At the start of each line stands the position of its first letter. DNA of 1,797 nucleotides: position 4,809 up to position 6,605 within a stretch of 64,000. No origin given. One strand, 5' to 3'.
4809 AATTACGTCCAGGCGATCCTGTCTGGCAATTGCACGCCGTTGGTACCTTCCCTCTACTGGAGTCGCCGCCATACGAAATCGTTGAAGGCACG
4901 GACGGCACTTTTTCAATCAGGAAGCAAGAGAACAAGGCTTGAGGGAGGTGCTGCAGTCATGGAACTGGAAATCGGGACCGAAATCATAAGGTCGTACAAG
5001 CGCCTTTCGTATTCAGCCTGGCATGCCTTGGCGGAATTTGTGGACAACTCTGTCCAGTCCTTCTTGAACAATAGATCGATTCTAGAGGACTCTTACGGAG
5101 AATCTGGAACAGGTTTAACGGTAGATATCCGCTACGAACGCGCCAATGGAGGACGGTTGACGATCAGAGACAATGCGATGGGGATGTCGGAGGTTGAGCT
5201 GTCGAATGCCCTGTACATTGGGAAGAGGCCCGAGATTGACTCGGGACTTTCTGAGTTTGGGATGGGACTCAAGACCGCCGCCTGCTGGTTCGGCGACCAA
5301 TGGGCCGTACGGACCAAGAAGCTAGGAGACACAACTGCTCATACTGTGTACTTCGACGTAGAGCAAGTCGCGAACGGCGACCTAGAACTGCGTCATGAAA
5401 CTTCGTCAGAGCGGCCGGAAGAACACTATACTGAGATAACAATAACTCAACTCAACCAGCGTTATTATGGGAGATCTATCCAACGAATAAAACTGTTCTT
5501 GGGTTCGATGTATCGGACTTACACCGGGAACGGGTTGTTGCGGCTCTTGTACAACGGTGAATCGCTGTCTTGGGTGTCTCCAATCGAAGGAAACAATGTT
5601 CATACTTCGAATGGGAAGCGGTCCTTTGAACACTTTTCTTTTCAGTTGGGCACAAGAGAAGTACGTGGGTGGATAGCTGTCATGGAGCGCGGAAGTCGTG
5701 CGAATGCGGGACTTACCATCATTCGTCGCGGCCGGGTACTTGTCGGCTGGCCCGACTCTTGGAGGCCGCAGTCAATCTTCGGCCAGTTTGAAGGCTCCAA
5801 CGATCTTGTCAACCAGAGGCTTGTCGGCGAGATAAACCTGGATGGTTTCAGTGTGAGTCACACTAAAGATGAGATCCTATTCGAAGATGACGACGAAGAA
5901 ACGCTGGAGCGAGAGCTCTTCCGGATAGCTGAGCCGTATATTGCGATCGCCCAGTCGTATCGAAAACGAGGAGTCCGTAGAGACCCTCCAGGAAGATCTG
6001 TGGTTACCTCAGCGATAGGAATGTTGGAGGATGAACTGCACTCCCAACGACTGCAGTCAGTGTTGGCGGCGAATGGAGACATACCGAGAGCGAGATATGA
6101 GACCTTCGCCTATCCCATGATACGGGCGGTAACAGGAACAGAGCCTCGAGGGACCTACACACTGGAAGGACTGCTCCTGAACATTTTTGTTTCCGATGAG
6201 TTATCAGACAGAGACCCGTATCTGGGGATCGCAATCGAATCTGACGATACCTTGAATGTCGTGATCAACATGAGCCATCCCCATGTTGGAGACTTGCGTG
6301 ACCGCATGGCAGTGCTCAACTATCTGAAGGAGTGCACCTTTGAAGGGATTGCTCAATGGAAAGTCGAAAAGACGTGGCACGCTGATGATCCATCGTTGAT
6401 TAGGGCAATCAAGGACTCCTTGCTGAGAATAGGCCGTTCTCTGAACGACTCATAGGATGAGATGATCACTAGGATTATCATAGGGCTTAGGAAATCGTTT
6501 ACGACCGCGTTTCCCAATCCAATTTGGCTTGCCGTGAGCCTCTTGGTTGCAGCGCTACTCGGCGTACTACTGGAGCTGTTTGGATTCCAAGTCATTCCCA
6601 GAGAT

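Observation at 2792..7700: Five-gene operon: RHH controller, SPPF methyltransferase, unknown protein, MORC-like GHKL ATPase and 4-TM protein; candidate undescribed defence system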

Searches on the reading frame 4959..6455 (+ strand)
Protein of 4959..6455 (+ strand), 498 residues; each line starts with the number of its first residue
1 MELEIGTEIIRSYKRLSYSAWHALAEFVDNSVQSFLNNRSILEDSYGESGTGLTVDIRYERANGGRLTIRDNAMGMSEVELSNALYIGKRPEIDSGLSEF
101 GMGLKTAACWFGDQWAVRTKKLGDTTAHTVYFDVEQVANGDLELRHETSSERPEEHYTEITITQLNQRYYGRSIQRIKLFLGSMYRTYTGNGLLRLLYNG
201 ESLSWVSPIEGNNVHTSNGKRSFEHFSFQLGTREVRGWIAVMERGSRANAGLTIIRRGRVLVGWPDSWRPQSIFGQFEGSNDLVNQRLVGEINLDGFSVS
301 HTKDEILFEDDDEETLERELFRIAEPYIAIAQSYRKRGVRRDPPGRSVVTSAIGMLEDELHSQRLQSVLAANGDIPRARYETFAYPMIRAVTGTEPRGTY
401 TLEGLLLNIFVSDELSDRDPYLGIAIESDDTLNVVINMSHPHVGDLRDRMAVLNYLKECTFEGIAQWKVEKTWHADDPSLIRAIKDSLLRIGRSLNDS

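Call 3: search_protein_families(library=pfam, proteins=[window:4959-6455:+], max_evalue=0.1)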
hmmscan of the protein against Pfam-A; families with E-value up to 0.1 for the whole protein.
window:4959-6455:+ (498 aa): 2 families
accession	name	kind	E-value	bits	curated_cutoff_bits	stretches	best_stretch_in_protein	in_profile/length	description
PF13589.12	HATPase_c_3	-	3.6e-18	66.3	25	1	18-142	1-116/137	Histidine kinase-, DNA gyrase B-, and HSP90-like ATPase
PF02518.31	HATPase_c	-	0.0021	18.9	26.4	1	22-107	8-80/111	Histidine kinase-, DNA gyrase B-, and HSP90-like ATPase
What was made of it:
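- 4959..6455 (+): MORC-family GHKL+S5 ATPase with a conserved C-terminal domain. HATPase_c_3 E 3.6e-18 (call 3).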

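Call 4: search_protein_families(library=padloc, proteins=[window:4959-6455:+], max_evalue=0.1)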
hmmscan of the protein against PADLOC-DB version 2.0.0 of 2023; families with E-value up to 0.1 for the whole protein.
window:4959-6455:+ (498 aa): 1 family
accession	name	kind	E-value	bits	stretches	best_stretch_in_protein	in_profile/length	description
PDLC02204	MzaB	-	6.2e-06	22.9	1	10-134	15-128/500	-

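Call 5: search_protein_families(library=ncbifam, proteins=[window:4959-6455:+], max_evalue=0.1)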
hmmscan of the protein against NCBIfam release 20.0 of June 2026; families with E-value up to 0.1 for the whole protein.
window:4959-6455:+ (498 aa): 1 family
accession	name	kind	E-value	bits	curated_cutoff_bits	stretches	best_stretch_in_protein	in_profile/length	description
NF041932.1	MzaB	equivalog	4.2e-07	28.7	850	1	11-139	3-118/480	MZA anti-phage system associated ATPase MzaB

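Call 8: find_homologous_proteins(query=window:4959-6455:+)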
Query window:4959-6455:+ (498 aa): 3623 proteins with E <= 0.001 among 8000 candidates; the best 120 are listed.
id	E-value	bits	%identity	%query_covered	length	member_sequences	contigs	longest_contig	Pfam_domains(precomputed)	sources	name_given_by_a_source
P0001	0.0e+0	1035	92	100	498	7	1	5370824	PF13589.13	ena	-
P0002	3.8e-277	938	82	100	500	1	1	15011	PF02518.32,PF13589.13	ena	-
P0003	3.1e-242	823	71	100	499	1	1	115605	PF13589.13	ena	-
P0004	1.5e-236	804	70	100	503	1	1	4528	PF13589.13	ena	-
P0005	1.5e-214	731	65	100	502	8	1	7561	PF02518.32,PF13589.13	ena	-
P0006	4.9e-213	726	64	100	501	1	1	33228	PF13589.13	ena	-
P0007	7.8e-213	726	63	100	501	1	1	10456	PF13589.13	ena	-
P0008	2.0e-212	724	64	100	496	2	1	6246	PF02518.32,PF13589.13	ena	-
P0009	9.9e-210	715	63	100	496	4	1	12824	PF13589.13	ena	-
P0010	1.3e-208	712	63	100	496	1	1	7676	PF13589.13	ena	-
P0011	1.2e-207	708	63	100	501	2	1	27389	PF13589.13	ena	-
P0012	1.4e-204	698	61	100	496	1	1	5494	PF02518.32,PF13589.13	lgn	-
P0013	1.6e-204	698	61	100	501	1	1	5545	PF13589.13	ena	-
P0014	1.2e-203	695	60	100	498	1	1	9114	PF13589.13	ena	-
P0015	9.7e-203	692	62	100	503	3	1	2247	PF02518.32,PF13589.13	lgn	-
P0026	3.3e-191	654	59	100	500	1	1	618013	PF13589.13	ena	-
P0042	8.9e-180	617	55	100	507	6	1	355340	PF13589.13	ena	-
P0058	2.3e-169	582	52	100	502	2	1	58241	PF13589.13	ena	-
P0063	3.1e-159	549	51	99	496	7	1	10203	PF13589.13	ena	-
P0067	2.8e-133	463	45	98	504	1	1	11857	PF13589.13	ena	-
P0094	1.0e-126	442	42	99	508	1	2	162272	PF13589.13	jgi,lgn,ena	-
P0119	2.6e-124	434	42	98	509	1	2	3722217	PF13589.13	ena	-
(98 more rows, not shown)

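Call 9: find_encoding_contigs(protein=P0001, flank=10000, max_places=2)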
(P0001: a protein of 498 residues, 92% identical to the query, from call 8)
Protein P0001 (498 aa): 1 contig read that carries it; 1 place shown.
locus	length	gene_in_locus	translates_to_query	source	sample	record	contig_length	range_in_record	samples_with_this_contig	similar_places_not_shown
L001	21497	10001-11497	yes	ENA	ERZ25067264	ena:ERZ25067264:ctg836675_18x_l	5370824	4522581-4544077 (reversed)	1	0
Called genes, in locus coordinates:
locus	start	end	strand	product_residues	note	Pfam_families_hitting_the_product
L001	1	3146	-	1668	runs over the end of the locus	-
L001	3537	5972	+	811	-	PF01590:GAF, PF13185:GAF_2, PF13492:GAF_3 (faint), PF00989:PAS (faint), PF00512:HisKA, PF02518:HATPase_c, PF00072:Response_reg, PF00486:Trans_reg_C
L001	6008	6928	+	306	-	PF01073:3Beta_HSD (weak), PF01370:Epimerase, PF05368:NmrA, PF13460:NAD_binding_10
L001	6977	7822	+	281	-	PF01909:NTP_transf_2 (weak), PF26305:CD_NTase_C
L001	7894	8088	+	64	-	-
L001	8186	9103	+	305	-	PF01555:N6_N4_Mtase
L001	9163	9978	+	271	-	-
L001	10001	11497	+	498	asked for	PF13589:HATPase_c_3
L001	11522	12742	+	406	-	-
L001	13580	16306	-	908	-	-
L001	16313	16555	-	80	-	-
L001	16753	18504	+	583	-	-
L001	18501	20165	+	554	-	PF00580:UvrD-helicase, PF02562:PhoH (faint), PF13086:AAA_11 (weak), PF13245:AAA_19, PF13401:AAA_22 (faint), PF13604:AAA_30, PF00580:UvrD-helicase, PF13361:UvrD_C (faint)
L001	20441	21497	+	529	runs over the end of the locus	PF02463:SMC_N, PF13304:AAA_21, PF13175:AAA_15 (weak)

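Call 10: find_encoding_contigs(protein=P0003, flank=8000, max_places=2)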
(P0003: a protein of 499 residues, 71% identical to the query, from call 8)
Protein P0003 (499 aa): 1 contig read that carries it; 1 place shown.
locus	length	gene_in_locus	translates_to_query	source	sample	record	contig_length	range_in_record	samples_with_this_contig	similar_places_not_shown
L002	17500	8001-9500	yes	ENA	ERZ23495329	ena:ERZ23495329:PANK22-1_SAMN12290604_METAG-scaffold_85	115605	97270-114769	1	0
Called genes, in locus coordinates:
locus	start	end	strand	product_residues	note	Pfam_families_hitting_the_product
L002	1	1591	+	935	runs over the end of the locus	PF06634:DUF1156, PF01170:UPF0020 (faint)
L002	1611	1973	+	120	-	PF01541:GIY-YIG (weak)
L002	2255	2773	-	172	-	-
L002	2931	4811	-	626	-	-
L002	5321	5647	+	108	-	-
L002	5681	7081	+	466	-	PF01555:N6_N4_Mtase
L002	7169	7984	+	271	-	-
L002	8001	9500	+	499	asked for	PF13589:HATPase_c_3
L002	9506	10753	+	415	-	-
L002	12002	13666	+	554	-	PF00515:TPR_1 (faint), PF07719:TPR_2 (faint), PF13181:TPR_8 (faint)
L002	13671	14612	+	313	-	PF07581:Glug (faint)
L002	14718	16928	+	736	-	PF06486:DUF1093 (faint), PF17963:Big_9 (faint), PF05345:He_PIG, PF13753:SWM_repeat (faint)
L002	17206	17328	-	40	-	-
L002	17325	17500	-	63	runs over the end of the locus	-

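Call 11: find_encoding_contigs(protein=P0026, flank=8000, max_places=2)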
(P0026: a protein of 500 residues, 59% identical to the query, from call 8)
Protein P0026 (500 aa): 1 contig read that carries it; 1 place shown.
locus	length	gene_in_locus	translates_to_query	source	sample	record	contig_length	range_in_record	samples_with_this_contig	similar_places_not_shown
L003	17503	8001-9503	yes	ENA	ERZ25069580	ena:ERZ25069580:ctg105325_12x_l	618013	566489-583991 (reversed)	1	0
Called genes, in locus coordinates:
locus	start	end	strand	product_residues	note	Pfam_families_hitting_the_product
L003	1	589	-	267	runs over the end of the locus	-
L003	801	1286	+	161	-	PF13560:HTH_31 (weak), PF01381:HTH_3 (weak)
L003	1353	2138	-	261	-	PF01695:IstB_IS21, PF13191:AAA_16 (weak), PF20720:nSTAND3 (weak), PF00308:Bac_DnaA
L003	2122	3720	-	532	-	PF02796:HTH_7 (weak), PF13551:HTH_29 (faint), PF00665:rve, PF22483:Mu-transpos_C_2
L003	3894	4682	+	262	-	-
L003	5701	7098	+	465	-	PF01555:N6_N4_Mtase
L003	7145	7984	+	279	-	-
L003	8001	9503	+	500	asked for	PF13589:HATPase_c_3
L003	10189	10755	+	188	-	-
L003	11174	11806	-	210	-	PF00239:Resolvase, PF13384:HTH_23 (faint)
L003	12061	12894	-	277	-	PF12697:Abhydrolase_6, PF00561:Abhydrolase_1, PF12146:Hydrolase_4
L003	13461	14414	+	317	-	PF05598:DUF772, PF01609:DDE_Tnp_1, PF13612:DDE_Tnp_1_3 (weak)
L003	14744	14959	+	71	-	PF13340:DUF4096 (weak)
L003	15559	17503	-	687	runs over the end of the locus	PF13249:SQHop_cyclase_N, PF07678:TED_complement (faint), PF13243:SQHop_cyclase_C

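Call 12: find_encoding_contigs(protein=P0042, flank=8000, max_places=2)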
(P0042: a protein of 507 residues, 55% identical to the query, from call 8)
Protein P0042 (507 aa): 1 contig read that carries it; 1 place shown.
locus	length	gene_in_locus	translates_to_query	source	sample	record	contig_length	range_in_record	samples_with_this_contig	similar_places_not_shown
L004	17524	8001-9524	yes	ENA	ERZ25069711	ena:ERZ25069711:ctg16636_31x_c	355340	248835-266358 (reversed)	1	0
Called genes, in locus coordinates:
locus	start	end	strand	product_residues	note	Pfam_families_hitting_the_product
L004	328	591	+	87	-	PF04221:RelB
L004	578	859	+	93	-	PF15738:YafQ_toxin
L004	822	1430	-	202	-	-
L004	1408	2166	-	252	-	PF00378:ECH_1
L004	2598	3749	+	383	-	PF07510:GmrSD_C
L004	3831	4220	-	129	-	PF07508:Recombinase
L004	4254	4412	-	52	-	-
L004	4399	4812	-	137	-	-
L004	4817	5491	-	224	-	PF13808:DDE_Tnp_1_assoc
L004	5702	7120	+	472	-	PF01555:N6_N4_Mtase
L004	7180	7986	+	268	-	-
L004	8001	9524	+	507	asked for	PF13589:HATPase_c_3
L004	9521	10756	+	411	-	-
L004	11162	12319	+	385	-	PF13701:DDE_Tnp_1_4, PF01609:DDE_Tnp_1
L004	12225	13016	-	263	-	PF01695:IstB_IS21, PF00308:Bac_DnaA (weak)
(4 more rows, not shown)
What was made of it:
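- In related loci: GmrSD and transposases (calls 11, 12).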

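Call 13: find_encoding_contigs(protein=P0094, flank=8000, max_places=3)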
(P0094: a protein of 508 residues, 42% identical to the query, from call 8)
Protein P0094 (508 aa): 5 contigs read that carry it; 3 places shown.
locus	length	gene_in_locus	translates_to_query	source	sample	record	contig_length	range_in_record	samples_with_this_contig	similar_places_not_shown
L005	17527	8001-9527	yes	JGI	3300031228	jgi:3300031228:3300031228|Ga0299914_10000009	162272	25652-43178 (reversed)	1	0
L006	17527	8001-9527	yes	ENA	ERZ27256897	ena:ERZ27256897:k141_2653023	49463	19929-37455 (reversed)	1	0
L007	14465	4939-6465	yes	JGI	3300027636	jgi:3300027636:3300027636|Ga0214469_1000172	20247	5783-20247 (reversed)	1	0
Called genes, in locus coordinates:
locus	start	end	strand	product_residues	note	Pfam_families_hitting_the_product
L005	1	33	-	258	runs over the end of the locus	PF00296:Bac_luciferase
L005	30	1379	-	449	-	PF01938:TRAM, PF05958:tRNA_U5-meth_tr, PF13649:Methyltransf_25 (weak), PF13847:Methyltransf_31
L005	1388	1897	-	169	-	-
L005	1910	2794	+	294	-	PF02729:OTCace_N, PF00185:OTCace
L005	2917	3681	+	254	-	PF01790:LGT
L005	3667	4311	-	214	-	PF00753:Lactamase_B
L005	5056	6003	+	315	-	PF01555:N6_N4_Mtase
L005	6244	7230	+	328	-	PF04851:ResIII (weak), PF18766:SWI2_SNF2 (weak), PF16203:ERCC3_RAD25_C (weak), PF00271:Helicase_C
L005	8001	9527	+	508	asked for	PF13589:HATPase_c_3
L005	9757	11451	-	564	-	PF03235:GmrSD_N, PF07510:GmrSD_C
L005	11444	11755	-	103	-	-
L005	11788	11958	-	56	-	-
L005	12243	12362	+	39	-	-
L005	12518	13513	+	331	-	PF00589:Phage_integrase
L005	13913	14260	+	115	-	-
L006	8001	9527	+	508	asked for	PF13589:HATPase_c_3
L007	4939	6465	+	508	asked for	PF13589:HATPase_c_3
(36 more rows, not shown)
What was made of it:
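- The parent family and the neighbourhoods are typical of defence islands (calls 4, 5, 12, 13).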

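Call 14: find_encoding_contigs(protein=P0119, flank=8000, max_places=3)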
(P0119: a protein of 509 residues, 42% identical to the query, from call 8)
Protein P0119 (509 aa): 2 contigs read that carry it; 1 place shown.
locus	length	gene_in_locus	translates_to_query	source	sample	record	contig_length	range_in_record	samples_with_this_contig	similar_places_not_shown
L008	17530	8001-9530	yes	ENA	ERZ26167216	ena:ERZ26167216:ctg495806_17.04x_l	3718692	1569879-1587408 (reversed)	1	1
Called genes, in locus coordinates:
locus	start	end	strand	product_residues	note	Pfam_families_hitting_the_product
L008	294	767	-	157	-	-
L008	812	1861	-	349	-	PF02558:ApbA, PF08546:ApbA_C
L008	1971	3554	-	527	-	PF00389:2-Hacid_dh, PF02826:2-Hacid_dh_C, PF19304:PGDH_inter, PF01842:ACT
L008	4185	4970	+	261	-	PF00561:Abhydrolase_1, PF00975:Thioesterase (faint), PF12146:Hydrolase_4 (weak), PF12697:Abhydrolase_6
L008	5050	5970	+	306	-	PF01555:N6_N4_Mtase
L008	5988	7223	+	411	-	PF04851:ResIII, PF00270:DEAD, PF18766:SWI2_SNF2, PF16203:ERCC3_RAD25_C, PF00271:Helicase_C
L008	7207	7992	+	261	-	-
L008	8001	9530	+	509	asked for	PF13589:HATPase_c_3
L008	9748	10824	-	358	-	PF02615:Ldh_2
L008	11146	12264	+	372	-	PF04389:Peptidase_M28 (faint), PF05343:Peptidase_M42, PF01546:Peptidase_M20 (weak)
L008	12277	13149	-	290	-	PF01522:Polysacc_deac_1 (weak)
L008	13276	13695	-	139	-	PF03928:HbpS-like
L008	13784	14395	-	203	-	PF00300:His_Phos_1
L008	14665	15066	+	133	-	PF00903:Glyoxalase, PF13669:Glyoxalase_4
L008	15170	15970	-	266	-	PF04909:Amidohydro_2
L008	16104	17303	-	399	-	PF04909:Amidohydro_2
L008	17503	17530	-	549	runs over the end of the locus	PF02776:TPP_enzyme_N, PF00205:TPP_enzyme_M, PF02775:TPP_enzyme_C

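Call 17: search_solved_structures(query=window:4959-6455:+, max_evalue=0.01)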
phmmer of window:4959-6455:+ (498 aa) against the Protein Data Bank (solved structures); distinct sequences matched with E-value up to 0.01: 0.

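Call 25: search_protein_families(library=padloc, proteins=[L008:5050-5970:+, L008:5988-7223:+, L008:7207-7992:+, L008:8001-9530:+, L002:5321-5647:+, L002:5681-7081:+, L002:9506-10753:+, L003:10189-10755:+], max_evalue=0.01)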
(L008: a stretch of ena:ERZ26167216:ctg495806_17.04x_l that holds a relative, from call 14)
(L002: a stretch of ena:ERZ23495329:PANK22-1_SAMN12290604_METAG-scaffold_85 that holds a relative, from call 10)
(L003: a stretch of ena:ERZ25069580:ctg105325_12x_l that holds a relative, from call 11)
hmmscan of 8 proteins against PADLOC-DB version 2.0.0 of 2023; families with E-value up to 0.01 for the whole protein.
L008:5050-5970:+ (306 aa): 53 families (the best 25 are shown)
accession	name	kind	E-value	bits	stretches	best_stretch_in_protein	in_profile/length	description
PDLC03323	MTase_II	-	2.1e-82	274.9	1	15-305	8-295/330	Type II methyltransferase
PDLC03371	MTase_II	-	5.4e-21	73.3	1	209-304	165-252/260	Type II methyltransferase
PDLC03387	MTase_II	-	3e-20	70.6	1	25-304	15-275/289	Type II methyltransferase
PDLC03299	MTase_II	-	7.7e-17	59.7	1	237-303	190-256/296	Type II methyltransferase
PDLC03353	MTase_II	-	1.9e-14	51.9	1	240-303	187-249/260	Type II methyltransferase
PDLC03265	MTase_II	-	2.1e-14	51.7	2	242-303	266-327/333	Type II methyltransferase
PDLC03228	MTase_II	-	7.7e-14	50.1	1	243-304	144-205/227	Type II methyltransferase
PDLC03738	oMTase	-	1.2e-12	45.2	1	243-304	204-265/376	orphan methyltransferase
PDLC03216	MTase_II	-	6.9e-12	43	1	243-304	194-255/364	Type II methyltransferase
PDLC03636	MTase_III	-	7.5e-12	42.8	1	239-292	340-393/575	Type III methyltransferase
PDLC03260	MTase_II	-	2e-10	38.1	1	242-301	245-304/349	Type II methyltransferase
PDLC03251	MTase_II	-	3.4e-10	37.7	1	225-303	187-265/282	Type II methyltransferase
PDLC03320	MTase_II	-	6.4e-10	36.7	1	240-303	210-273/289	Type II methyltransferase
PDLC03238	MTase_II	-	9.4e-10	36.1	1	247-292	308-353/428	Type II methyltransferase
PDLC03350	MTase_II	-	1.3e-09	35.9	1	232-301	222-292/312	Type II methyltransferase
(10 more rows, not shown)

L008:5988-7223:+ (411 aa): 42 families (the best 25 are shown)
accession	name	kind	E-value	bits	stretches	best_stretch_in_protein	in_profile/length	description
PDLC02707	PbeA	-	7.2e-68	227.7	1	15-379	253-635/672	PbeA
PDLC02704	PbeA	-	1.3e-57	193.8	2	124-380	383-650/682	PbeA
PDLC02706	PbeA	-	1.5e-38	130.9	3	306-373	604-671/722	PbeA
PDLC02703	PbeA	-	1.3e-31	107.9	1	19-369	251-607/626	PbeA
PDLC02705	PbeA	-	2.9e-19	66.7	1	124-373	374-632/691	PbeA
PDLC01770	Cas3g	-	4.5e-09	33.3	1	203-374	196-353/733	-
PDLC02843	DpdE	-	1.5e-08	31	2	39-164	185-302/1091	DpdE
PDLC03659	mREase_IV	-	1.7e-08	30.8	1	31-366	241-558/945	Type IV methyl-directed restriction enzyme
PDLC02870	DpdF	-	2.3e-08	31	1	246-360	206-319/534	DpdF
PDLC03928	PsyrT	-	9.5e-08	28.8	1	241-362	216-339/689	-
PDLC01252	Cas3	-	1.1e-07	29.6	1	230-375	167-297/324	CAS-I; effector_G3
PDLC03658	mREase_IV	-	1.7e-07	27.4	1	314-366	498-550/953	Type IV methyl-directed restriction enzyme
PDLC00938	Cas3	-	1.8e-07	28.7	1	248-380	202-339/358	CRISPR-associated helicase Cas3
PDLC02864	DpdF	-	1.9e-07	28.3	1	243-340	210-307/610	DpdF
PDLC02840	DpdE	-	4.4e-06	23.3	1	260-384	551-675/1091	DpdE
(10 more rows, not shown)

L008:7207-7992:+ (261 aa): 0 families

L008:8001-9530:+ (509 aa): 0 families

L002:5321-5647:+ (108 aa): 0 families

L002:5681-7081:+ (466 aa): 59 families (the best 25 are shown)
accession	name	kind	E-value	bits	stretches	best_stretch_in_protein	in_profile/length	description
PDLC03323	MTase_II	-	3.3e-98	326.8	1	150-460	5-298/330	Type II methyltransferase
PDLC03387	MTase_II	-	1.6e-37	127.2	2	264-457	140-276/289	Type II methyltransferase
PDLC03371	MTase_II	-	3.2e-31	106.8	1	158-458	9-254/260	Type II methyltransferase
PDLC03353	MTase_II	-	2e-30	104.2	2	394-461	188-255/260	Type II methyltransferase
PDLC03299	MTase_II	-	9.5e-27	92.3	2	393-456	194-257/296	Type II methyltransferase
PDLC03350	MTase_II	-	2.2e-25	87.7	2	393-452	232-291/312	Type II methyltransferase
PDLC03260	MTase_II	-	1e-22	78.6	2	164-230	14-80/349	Type II methyltransferase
PDLC03265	MTase_II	-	4.9e-20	70.2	2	165-227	30-96/333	Type II methyltransferase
PDLC03238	MTase_II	-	1e-18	65.6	2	151-228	115-195/428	Type II methyltransferase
PDLC03336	MTase_II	-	4.4e-18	63.6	2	162-318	31-193/421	Type II methyltransferase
PDLC03295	MTase_II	-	6.6e-18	63.2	2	166-231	10-77/292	Type II methyltransferase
PDLC03228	MTase_II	-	7.2e-17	60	2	388-458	137-207/227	Type II methyltransferase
PDLC03230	MTase_II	-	4.5e-16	57.1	2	163-231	39-106/360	Type II methyltransferase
PDLC03246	MTase_II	-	4.8e-16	56.8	2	165-230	118-183/376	Type II methyltransferase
PDLC03216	MTase_II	-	7.9e-16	56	2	384-458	183-257/364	Type II methyltransferase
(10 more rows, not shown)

L002:9506-10753:+ (415 aa): 0 families

L003:10189-10755:+ (188 aa): 0 families
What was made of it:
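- Tried and rejected: They match PADLOC PbeA-like and ResIII/Rad25-type models instead (call 25).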

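Call 46: search_solved_structures(query=A4, max_evalue=1, show_alignments=2)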
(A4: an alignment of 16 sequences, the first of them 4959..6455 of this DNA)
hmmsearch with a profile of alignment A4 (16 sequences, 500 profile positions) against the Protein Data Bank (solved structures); distinct sequences matched with E-value up to 1: 101 (the best 60 are shown).
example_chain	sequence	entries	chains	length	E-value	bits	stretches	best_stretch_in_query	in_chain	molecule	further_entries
2ior_A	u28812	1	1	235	0.0031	19.5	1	44-130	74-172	Chaperone protein htpG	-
5in9_A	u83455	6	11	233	0.0095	17.9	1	26-99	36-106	Endoplasmin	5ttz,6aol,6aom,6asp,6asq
1tbw_A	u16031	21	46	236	0.0097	17.9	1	26-99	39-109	Endoplasmin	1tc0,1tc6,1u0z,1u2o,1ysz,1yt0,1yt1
1qy8_A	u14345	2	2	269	0.012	17.5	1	26-99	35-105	Endoplasmin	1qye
1yt2_A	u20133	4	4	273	0.013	17.5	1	26-99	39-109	Endoplasmin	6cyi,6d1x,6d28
7ull_A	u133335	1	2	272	0.013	17.4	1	26-99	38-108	Endoplasmin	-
7k9r_A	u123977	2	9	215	0.013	17.4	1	25-86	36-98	Hsp90-like protein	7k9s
4nh9_A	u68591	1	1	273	0.013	17.4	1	26-99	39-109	Endoplasmin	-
7k9u_A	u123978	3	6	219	0.014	17.4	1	25-86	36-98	Hsp90-like protein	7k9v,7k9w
1y4s_A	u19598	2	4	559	0.017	17.1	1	45-129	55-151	Chaperone protein htpG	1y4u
2esa_A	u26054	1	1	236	0.018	17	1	26-86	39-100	Endoplasmin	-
2iop_A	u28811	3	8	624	0.019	16.9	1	45-129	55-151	Chaperone protein htpG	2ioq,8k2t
2o1w_A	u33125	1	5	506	0.029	16.3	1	26-97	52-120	Endoplasmin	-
2o1u_A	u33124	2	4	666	0.038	15.9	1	26-97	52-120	Endoplasmin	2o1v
5uls_A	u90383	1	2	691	0.04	15.8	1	26-97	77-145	Endoplasmin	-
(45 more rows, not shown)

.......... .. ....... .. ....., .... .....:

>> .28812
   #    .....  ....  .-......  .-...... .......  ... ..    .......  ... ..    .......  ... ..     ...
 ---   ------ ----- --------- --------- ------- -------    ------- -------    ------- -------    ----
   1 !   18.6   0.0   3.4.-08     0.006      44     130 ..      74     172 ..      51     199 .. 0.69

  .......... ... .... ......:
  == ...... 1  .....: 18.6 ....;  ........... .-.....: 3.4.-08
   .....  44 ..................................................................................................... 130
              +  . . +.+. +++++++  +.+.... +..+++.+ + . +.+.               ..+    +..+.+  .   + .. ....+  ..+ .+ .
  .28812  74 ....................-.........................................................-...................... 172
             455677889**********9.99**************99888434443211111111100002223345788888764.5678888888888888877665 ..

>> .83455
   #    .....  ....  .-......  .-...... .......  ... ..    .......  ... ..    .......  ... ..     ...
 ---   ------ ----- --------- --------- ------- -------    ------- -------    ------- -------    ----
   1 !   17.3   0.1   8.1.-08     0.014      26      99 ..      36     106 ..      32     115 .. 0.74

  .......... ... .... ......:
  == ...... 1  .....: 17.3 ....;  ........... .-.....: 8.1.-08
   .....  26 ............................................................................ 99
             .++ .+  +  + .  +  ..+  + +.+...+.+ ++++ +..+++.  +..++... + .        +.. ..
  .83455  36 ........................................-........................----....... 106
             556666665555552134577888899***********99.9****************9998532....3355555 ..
